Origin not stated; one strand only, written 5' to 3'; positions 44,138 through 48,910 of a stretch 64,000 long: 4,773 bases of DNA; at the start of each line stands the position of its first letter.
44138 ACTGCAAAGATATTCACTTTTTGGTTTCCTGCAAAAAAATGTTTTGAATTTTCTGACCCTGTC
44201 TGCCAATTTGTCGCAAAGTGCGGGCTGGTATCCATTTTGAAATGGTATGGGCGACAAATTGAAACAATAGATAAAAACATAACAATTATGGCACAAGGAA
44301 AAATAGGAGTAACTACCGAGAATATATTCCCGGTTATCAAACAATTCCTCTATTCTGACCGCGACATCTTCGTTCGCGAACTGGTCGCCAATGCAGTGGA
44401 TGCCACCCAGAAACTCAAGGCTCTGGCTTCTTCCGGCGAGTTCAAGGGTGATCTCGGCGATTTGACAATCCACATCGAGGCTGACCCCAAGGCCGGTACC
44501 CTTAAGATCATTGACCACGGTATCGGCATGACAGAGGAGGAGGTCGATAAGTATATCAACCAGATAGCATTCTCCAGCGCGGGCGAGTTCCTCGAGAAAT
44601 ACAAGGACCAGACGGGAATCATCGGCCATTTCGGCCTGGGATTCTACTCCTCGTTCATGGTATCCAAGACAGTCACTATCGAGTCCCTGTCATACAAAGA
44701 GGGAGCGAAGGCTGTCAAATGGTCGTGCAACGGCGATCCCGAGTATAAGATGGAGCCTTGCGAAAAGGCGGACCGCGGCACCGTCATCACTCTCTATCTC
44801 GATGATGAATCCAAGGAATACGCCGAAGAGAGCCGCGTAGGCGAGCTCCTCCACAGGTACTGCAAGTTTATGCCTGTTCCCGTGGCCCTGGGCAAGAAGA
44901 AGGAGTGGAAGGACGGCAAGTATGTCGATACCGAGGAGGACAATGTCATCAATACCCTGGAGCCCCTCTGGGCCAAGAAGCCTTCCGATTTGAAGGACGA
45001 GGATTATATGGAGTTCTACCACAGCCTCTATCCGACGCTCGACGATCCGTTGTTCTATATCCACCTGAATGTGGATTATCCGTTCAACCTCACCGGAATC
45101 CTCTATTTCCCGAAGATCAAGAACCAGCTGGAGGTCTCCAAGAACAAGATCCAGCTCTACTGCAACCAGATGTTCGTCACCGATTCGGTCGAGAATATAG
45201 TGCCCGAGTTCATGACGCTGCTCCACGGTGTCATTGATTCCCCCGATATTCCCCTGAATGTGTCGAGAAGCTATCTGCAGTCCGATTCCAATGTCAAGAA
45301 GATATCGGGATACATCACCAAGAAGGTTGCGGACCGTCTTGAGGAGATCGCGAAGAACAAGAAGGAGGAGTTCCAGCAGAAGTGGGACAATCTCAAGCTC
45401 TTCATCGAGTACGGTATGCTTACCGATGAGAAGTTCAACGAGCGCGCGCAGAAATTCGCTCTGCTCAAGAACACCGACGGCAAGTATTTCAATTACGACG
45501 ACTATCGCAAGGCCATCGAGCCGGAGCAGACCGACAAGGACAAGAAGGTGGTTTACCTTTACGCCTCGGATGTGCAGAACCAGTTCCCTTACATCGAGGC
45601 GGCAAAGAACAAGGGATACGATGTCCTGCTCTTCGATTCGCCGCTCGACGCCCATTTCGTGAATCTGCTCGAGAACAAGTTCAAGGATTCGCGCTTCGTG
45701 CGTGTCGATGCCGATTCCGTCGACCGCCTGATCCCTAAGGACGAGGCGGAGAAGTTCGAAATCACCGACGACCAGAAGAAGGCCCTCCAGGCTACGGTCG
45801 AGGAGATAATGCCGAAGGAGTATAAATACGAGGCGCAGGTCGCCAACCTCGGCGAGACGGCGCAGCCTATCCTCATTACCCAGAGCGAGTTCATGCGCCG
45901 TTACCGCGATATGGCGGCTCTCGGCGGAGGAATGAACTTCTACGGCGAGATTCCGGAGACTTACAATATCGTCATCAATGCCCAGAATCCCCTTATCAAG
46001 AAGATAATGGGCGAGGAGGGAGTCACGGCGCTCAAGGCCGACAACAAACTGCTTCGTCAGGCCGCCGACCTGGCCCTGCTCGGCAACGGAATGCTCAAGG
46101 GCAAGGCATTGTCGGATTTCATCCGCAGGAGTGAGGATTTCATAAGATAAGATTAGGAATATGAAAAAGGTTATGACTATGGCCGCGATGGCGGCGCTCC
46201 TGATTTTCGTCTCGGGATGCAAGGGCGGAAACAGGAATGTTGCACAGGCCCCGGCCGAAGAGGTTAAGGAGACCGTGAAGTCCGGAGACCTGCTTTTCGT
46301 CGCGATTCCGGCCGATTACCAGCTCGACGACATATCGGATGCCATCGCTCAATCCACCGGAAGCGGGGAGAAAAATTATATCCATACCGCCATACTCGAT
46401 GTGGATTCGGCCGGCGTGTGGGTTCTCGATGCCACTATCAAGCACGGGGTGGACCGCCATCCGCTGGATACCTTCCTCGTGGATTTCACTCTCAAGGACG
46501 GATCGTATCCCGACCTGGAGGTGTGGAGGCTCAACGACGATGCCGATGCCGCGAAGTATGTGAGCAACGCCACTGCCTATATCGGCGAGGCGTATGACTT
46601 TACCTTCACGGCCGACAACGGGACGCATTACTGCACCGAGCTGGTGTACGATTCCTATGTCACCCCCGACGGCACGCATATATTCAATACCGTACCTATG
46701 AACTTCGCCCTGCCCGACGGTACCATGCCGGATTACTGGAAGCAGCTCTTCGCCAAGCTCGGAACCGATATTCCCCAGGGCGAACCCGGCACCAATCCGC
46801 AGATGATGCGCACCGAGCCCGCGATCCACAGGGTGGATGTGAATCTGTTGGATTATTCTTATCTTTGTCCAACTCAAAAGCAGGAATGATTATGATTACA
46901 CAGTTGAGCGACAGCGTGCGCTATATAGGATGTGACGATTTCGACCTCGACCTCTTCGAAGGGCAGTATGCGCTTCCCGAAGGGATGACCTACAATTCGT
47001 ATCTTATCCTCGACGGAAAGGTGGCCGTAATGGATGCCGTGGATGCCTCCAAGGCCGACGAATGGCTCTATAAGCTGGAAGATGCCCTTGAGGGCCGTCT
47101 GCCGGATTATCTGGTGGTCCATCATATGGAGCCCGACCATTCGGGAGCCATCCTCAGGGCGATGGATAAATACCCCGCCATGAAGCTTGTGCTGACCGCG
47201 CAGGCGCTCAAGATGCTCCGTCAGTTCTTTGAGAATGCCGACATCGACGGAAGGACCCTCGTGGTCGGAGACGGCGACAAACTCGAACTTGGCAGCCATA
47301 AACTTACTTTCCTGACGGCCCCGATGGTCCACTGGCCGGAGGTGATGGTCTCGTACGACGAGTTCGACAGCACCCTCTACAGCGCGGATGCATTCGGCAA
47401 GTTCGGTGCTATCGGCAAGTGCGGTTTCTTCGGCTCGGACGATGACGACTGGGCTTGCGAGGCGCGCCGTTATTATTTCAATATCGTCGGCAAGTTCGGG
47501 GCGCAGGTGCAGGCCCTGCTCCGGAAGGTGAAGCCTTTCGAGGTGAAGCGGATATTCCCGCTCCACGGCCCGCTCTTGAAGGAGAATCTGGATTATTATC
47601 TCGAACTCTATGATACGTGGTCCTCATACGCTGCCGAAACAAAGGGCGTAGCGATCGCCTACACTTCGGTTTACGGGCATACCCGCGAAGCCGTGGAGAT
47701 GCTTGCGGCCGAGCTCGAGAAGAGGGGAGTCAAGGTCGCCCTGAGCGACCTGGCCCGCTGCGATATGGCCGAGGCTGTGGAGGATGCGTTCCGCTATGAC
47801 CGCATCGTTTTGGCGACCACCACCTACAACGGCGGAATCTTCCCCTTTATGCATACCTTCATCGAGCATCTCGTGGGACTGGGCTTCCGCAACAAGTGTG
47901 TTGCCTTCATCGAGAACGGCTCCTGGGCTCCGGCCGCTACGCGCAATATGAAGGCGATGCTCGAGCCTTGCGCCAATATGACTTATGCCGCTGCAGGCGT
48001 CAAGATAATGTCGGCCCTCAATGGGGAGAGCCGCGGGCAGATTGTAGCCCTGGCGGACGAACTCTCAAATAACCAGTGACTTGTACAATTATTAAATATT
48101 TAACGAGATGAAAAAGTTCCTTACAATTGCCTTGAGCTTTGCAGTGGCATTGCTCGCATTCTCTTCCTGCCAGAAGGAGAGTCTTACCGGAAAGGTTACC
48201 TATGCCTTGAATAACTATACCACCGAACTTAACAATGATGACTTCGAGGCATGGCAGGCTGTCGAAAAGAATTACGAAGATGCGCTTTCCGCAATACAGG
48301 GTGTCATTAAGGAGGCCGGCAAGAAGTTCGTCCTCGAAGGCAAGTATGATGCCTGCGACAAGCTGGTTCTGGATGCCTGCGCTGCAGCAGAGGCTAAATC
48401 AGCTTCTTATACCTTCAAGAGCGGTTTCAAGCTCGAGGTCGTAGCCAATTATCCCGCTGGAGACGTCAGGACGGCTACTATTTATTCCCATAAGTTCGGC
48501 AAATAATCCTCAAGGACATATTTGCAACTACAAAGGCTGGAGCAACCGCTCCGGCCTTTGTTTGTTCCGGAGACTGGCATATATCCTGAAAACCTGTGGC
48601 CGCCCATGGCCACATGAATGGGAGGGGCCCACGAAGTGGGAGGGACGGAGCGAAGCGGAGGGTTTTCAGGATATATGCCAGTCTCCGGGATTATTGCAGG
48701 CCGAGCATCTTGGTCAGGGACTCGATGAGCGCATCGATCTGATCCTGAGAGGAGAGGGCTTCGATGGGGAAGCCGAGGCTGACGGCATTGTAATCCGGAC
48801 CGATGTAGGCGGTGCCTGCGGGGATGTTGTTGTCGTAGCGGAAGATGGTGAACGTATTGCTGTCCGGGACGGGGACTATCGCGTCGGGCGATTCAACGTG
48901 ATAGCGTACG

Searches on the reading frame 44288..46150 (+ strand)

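Call 76: search_protein_families(library=pfam, proteins=[window:44288-46150:+], max_evalue=0.00001)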
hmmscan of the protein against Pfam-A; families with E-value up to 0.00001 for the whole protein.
window:44288-46150:+ (620 aa): 3 families
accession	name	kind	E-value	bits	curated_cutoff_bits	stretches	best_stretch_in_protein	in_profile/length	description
PF00183.23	HSP90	-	2.3e-53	182.4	24.4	1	215-575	76-442/518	Hsp90 protein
PF13589.12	HATPase_c_3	-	4.3e-11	43.4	25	1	29-140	7-97/137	Histidine kinase-, DNA gyrase B-, and HSP90-like ATPase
PF02518.31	HATPase_c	-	1.7e-08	35.3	26.4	1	29-173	10-109/111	Histidine kinase-, DNA gyrase B-, and HSP90-like ATPase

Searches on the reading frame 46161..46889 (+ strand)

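Call 77: search_protein_families(library=pfam, proteins=[window:46161-46889:+], max_evalue=0.00001)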
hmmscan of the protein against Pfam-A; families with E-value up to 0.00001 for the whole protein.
window:46161-46889:+ (242 aa): 1 family
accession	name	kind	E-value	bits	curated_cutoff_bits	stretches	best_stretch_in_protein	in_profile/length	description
PF05708.18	Peptidase_C92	-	3.8e-18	66.5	27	1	39-225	2-165/166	Permuted papain-like amidase enzyme, YaeF/YiiX, C92 family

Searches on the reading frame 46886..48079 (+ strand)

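Call 77: search_protein_families(library=pfam, proteins=[window:46886-48079:+], max_evalue=0.00001)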
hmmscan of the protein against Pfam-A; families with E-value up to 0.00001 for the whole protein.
window:46886-48079:+ (397 aa): 3 families
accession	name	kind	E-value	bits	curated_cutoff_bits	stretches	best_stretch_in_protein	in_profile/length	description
PF19583.5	ODP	-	1.4e-14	54.9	27.2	1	35-228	2-194/194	ODP family beta lactamase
PF12724.12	Flavodoxin_5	-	3.2e-08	34.4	27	1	257-328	2-68/145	Flavodoxin domain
PF03358.20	FMN_red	-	3.9e-06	26.9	24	0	262-348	12-118/152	NADPH-dependent FMN reductase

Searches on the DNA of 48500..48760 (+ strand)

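Call 47: search_rna_families(source=window, start=48500, end=48760, threshold=evalue, max_evalue=10)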
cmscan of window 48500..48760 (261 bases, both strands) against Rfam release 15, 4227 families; matches with E-value up to 10: 3.
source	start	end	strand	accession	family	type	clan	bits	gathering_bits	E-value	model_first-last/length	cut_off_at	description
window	48536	48642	+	RF02981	FTHFS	Cis-reg;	-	15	72.6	5.7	1-117/117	no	FTHFS RNA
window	48526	48631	-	RF02346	ar35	Gene; sRNA;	-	14.4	45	1.3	1-144/144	no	Alphaproteobacterial sRNA ar35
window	48500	48566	+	RF02346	ar35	Gene; sRNA;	-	12.9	45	2.9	53-144/144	5'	Alphaproteobacterial sRNA ar35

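Call 87: build_rna_model(alignment_id=A2, structure=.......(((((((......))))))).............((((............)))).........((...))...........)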
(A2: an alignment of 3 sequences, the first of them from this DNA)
Model R2 built from alignment A2 (3 sequences, 87 columns); structure: as given.
model positions 87; base pairs 13; branch points 2; effective number of sequences 1.42; information 0.653 bits per position. Calibrated on 0.2 Mb of random sequence (short: E-values are rough).
structure used (alignment columns):
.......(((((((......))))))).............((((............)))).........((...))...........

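Call 88: search_with_rna_model(model_id=R2, sources=[window, L009, L013, L026, L027, L028, L029, L030, L031, L032, L033, L034, L035, L036, L037, L038, L039, L040, L041, L042, L043, L044, L045, L046, L047, L048, L049, L050, L051, L052, L053, L054, L055, L056, L057, L058, L059, L060, L061, L062, L063, L064, L065, L066, L067, L068, L069, L070, L071, L072, L073, L074, L075, L076, L077, L078, L079, L080, L081, L082, L083, L084, L085, L086, L087, L088, L089, L090, L091, L092, L093, L094, L095, L096, L097, L098, L099, L100, L101, L102, L103, L104, L105, L106, L107, L108, L109, L110, L112, L113, L114, L115, L116], max_evalue=10, show_alignments=6)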
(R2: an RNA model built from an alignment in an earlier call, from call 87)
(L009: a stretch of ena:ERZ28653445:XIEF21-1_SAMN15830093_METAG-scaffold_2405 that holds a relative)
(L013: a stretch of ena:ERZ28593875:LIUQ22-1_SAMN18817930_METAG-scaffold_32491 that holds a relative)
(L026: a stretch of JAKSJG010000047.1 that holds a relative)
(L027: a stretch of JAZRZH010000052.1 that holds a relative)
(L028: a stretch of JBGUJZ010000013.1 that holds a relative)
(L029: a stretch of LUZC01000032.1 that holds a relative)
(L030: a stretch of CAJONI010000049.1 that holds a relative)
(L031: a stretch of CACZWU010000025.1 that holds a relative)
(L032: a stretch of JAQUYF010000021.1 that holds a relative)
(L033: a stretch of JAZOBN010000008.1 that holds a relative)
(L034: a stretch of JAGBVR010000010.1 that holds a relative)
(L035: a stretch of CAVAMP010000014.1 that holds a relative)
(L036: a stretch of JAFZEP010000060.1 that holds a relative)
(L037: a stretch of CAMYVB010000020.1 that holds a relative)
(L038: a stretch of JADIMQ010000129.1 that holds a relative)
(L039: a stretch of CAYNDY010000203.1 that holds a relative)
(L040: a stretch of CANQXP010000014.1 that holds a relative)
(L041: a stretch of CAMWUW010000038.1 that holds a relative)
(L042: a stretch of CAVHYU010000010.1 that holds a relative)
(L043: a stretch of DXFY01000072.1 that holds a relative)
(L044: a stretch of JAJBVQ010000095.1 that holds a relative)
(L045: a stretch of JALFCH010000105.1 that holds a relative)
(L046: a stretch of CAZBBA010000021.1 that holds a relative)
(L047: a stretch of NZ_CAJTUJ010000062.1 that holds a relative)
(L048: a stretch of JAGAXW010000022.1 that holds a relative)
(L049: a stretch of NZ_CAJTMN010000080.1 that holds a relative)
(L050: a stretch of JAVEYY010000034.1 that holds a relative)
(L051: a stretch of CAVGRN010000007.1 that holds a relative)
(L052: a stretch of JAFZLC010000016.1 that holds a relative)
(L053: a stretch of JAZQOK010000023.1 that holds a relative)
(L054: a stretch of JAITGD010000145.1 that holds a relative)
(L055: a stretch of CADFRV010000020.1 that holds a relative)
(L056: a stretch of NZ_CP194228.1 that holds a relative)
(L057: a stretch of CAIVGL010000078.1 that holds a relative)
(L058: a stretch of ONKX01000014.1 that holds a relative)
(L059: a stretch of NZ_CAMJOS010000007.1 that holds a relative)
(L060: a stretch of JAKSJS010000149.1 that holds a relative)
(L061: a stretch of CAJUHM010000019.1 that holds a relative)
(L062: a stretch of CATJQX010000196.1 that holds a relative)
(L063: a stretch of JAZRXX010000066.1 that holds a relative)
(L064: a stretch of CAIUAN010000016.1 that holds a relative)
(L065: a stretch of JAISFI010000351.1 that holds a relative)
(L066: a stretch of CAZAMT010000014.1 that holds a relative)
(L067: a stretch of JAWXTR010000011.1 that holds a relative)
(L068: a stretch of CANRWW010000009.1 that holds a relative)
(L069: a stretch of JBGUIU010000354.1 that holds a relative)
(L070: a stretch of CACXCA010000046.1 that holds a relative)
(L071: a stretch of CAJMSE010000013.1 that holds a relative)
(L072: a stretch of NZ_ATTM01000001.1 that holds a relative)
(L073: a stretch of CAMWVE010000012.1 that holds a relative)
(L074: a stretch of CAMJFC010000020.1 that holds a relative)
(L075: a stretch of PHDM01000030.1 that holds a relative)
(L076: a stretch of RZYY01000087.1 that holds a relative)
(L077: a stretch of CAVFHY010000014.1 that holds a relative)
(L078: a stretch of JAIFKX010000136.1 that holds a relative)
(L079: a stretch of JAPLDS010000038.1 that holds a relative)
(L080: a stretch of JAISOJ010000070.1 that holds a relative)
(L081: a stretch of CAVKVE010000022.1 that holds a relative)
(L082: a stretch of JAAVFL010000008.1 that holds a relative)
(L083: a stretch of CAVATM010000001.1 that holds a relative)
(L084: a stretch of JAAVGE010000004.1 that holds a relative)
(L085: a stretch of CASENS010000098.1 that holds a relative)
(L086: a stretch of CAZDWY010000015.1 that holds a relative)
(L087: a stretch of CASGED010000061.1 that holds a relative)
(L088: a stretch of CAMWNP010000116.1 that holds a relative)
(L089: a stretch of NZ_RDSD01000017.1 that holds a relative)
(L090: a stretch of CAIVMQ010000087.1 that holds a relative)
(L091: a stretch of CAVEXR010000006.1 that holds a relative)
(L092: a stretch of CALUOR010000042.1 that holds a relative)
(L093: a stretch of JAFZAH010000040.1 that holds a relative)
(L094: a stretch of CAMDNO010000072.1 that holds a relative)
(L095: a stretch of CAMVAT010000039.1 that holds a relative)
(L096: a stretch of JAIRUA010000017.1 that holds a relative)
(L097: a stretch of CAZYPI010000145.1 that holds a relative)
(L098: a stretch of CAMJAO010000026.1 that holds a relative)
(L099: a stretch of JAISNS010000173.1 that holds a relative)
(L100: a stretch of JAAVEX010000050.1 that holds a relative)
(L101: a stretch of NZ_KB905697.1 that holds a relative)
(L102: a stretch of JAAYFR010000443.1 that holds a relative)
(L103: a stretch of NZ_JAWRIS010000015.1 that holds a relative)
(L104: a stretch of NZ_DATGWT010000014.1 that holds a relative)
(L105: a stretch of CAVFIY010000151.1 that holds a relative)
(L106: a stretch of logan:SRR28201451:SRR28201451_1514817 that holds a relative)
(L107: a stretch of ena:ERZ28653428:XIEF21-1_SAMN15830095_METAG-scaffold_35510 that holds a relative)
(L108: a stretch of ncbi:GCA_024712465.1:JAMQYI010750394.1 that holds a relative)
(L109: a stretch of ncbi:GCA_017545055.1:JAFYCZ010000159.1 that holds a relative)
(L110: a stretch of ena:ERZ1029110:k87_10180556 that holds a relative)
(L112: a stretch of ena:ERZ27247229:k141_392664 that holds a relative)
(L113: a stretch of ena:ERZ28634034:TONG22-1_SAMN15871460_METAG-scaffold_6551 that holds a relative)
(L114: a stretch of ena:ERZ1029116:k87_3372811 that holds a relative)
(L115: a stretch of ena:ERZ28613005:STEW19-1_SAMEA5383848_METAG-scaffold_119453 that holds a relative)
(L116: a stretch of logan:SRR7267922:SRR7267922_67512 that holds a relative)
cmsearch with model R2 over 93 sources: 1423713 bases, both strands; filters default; matches with E-value up to 10: 8.
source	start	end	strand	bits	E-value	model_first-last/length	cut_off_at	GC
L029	2472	2558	+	108.2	1.5e-26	1-87/87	no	0.56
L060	666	749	+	96.8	2.1e-23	1-87/87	no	0.62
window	48588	48667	+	96.7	2.2e-23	1-87/87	no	0.64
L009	5003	5082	+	57.4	1.7e-12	1-87/87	no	0.65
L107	1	49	+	23.2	0.0052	33-87/87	5'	0.76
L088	1114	1219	+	12.1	6.2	1-87/87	no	0.55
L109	2596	2686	-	12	6.9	1-87/87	no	0.49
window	16406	16444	+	11.7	8.1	38-76/87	no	0.74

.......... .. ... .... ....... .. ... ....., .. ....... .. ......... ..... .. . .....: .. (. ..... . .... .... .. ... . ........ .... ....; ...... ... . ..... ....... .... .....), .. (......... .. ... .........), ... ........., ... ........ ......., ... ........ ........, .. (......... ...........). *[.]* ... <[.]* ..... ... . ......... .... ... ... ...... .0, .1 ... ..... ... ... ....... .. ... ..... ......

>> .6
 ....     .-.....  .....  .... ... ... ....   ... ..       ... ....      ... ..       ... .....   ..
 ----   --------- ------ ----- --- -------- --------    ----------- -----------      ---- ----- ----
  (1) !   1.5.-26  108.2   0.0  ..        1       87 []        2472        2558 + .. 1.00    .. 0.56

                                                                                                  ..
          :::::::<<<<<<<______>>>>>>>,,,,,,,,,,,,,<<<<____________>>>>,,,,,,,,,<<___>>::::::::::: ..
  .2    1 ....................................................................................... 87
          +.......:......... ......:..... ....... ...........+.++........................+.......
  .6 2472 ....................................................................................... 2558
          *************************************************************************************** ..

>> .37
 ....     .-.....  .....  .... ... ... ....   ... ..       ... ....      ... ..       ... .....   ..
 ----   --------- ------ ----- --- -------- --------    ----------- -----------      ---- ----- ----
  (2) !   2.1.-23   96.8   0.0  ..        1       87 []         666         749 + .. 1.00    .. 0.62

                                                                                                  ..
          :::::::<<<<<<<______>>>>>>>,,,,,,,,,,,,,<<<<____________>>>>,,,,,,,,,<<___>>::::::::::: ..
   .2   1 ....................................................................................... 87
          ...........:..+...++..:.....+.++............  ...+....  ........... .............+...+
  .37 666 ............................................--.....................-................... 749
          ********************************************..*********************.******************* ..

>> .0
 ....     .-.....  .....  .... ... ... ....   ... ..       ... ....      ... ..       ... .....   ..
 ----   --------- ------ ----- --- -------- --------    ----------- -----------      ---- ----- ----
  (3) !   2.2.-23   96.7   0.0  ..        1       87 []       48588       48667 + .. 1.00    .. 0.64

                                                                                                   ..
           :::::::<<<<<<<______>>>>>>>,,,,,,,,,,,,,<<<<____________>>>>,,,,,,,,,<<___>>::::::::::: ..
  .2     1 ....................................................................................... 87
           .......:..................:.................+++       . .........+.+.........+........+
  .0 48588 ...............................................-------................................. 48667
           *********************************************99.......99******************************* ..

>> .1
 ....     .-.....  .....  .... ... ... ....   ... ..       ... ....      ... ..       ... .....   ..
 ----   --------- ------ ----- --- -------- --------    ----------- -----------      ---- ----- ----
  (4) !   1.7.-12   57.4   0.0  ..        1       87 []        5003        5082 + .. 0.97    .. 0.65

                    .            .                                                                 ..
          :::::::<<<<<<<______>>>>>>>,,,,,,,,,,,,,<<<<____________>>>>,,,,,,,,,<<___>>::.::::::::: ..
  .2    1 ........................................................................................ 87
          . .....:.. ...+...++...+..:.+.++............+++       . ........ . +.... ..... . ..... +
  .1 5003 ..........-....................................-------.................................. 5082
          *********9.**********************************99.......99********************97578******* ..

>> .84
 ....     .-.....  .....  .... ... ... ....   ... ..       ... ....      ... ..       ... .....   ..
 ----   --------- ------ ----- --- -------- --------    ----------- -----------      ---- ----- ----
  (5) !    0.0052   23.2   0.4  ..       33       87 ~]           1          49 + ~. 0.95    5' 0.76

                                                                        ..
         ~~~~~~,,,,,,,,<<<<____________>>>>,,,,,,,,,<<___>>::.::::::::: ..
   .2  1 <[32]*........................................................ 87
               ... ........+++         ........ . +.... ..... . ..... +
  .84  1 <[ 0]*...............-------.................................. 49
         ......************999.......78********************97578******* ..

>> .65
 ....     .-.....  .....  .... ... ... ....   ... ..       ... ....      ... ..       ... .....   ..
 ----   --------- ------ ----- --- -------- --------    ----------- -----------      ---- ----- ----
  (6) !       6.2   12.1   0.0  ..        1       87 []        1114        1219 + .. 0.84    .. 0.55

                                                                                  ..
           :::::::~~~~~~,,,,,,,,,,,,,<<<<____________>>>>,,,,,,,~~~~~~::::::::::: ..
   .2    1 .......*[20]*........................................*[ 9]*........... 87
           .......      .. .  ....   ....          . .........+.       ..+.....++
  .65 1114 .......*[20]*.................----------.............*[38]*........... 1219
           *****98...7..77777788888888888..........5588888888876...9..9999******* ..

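Call 99: search_with_rna_model(model_id=R2, sources=[window, L029, L060, L009], max_evalue=0.00001, make_alignment=true)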
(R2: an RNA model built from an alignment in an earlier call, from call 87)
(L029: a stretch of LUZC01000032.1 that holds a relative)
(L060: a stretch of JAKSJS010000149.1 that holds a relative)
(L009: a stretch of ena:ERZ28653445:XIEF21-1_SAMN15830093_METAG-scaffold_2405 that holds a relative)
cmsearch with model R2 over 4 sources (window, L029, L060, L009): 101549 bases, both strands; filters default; matches with E-value up to 0.00001: 4.
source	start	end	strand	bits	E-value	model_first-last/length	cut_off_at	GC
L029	2472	2558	+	108.2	1e-27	1-87/87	no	0.56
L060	666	749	+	96.8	1.5e-24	1-87/87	no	0.62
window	48588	48667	+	96.7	1.6e-24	1-87/87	no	0.64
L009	5003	5082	+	57.4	1.2e-13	1-87/87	no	0.65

Alignment A4: 4 matches aligned to the model, 88 columns, each read 5' to 3' on its own strand. Consensus structure (alignment columns), stored with it:
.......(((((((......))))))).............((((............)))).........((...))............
